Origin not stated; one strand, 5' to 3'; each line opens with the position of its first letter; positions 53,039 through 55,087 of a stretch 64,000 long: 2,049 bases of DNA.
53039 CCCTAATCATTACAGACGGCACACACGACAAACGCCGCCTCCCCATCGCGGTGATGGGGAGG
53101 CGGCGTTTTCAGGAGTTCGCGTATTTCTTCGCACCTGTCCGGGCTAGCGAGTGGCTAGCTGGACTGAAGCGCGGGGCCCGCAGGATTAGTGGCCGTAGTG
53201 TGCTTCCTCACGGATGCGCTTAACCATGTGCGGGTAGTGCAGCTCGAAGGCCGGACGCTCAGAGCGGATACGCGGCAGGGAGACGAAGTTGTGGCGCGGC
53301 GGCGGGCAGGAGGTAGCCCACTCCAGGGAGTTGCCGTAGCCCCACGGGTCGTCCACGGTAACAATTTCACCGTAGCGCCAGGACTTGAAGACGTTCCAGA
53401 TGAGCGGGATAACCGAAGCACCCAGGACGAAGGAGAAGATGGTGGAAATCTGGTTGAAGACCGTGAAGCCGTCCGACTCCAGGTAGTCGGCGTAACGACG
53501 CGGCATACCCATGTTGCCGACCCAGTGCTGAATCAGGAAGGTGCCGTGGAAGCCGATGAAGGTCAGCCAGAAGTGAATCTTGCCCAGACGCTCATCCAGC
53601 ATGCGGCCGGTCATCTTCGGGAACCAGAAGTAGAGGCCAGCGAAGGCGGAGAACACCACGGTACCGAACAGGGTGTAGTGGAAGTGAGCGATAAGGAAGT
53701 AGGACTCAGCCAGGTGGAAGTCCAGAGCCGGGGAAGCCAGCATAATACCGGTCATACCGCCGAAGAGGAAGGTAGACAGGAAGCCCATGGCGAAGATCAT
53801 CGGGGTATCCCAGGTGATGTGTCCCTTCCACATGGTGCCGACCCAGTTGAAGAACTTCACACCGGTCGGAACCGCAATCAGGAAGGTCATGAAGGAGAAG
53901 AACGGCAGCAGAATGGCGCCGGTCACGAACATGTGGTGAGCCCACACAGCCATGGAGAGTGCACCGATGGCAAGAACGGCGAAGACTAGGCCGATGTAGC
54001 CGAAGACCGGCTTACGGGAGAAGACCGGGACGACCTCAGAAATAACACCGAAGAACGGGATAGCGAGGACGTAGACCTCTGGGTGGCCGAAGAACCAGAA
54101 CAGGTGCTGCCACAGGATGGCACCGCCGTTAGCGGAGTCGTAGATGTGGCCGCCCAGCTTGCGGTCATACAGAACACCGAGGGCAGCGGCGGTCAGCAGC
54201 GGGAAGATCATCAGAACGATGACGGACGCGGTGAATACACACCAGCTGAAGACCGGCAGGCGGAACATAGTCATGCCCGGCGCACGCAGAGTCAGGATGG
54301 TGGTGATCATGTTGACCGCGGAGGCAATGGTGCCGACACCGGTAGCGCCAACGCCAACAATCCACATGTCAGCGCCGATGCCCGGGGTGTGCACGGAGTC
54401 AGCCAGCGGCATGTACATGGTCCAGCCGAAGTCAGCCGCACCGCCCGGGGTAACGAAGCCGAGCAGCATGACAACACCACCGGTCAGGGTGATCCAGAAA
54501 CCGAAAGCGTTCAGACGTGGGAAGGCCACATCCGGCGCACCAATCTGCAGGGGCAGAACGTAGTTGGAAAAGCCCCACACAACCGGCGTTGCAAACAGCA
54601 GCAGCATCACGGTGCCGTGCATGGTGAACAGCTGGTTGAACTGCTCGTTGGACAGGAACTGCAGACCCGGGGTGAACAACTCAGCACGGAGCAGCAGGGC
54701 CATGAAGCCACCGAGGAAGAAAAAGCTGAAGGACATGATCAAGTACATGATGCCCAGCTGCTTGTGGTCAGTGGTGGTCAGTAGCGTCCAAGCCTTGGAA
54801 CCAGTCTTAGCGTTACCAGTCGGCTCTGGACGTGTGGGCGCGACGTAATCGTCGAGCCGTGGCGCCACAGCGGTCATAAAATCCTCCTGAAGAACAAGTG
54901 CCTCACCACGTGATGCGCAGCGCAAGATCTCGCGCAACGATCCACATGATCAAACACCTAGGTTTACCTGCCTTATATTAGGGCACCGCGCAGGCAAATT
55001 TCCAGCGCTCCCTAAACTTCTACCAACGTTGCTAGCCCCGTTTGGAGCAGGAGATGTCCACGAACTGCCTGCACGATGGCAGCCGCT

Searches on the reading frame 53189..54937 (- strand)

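Call 88: search_protein_families(library=pfam, proteins=[window:53189-54937:-], max_evalue=0.00001)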
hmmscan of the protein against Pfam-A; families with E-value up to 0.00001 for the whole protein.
window:53189-54937:- (583 aa): 1 family
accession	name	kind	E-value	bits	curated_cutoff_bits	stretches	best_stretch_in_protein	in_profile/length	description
PF00115.25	COX1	-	2.3e-153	511.6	34.8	1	61-504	2-436/436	Cytochrome C and Quinol oxidase polypeptide I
